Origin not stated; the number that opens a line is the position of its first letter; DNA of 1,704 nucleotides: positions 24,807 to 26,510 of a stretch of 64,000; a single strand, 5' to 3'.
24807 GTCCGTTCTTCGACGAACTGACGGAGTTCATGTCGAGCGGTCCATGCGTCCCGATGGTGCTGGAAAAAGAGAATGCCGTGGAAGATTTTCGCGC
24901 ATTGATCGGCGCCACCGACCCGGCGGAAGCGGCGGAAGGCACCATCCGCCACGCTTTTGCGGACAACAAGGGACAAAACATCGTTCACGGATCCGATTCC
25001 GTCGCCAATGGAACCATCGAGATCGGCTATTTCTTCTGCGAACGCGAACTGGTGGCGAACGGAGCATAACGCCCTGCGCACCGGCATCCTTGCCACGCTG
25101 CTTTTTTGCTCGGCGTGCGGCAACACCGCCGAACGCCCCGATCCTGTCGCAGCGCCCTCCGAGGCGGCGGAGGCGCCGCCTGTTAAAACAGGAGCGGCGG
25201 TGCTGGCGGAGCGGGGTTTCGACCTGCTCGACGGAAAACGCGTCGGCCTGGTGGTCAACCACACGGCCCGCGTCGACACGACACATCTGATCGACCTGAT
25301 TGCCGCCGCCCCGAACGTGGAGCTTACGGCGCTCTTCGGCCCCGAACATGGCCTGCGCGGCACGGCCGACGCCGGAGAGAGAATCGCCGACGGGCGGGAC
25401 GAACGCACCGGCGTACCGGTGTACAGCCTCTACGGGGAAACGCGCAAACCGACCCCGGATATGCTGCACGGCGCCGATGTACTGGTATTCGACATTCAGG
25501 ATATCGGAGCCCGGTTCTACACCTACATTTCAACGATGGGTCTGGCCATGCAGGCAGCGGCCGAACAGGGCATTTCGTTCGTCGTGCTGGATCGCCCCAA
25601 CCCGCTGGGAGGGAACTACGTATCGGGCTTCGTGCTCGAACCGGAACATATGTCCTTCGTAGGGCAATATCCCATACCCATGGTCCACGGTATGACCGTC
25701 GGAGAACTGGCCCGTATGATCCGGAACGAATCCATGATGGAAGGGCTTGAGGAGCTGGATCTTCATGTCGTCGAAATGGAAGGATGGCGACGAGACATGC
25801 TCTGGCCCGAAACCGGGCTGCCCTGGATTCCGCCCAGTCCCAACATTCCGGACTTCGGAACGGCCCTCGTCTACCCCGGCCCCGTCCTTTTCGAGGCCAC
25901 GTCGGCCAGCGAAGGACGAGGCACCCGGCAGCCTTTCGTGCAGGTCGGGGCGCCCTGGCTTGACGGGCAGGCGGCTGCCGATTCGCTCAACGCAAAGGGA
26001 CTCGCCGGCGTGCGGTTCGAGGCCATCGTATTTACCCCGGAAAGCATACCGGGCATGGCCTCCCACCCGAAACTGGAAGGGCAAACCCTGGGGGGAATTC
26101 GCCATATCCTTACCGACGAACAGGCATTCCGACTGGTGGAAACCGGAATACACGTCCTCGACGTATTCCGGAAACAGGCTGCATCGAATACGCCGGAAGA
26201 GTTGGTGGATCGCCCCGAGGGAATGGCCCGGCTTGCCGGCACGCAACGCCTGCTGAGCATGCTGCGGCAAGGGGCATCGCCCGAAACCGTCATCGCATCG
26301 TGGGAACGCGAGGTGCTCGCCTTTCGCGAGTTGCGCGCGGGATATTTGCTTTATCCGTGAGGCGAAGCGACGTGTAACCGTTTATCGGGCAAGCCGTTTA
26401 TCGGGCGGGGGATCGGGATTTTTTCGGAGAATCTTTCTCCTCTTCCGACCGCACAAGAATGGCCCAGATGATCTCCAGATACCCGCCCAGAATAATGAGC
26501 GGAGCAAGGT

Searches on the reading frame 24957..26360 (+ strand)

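Call 34: search_protein_families(library=pfam, proteins=[window:24957-26360:+], max_evalue=0.0001)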
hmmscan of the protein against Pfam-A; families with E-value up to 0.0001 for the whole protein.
window:24957-26360:+ (467 aa): 2 families
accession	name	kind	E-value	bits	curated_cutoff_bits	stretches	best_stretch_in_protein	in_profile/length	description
PF07075.17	NamZ_N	-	7.9e-89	296.9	26.9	1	96-299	1-201/203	Exo-beta-N-acetylmuramidase NamZ, N-terminal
PF20732.2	NamZ_C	-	1.3e-39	136.9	25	1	304-466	1-152/152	Exo-beta-N-acetylmuramidase NamZ, C-terminal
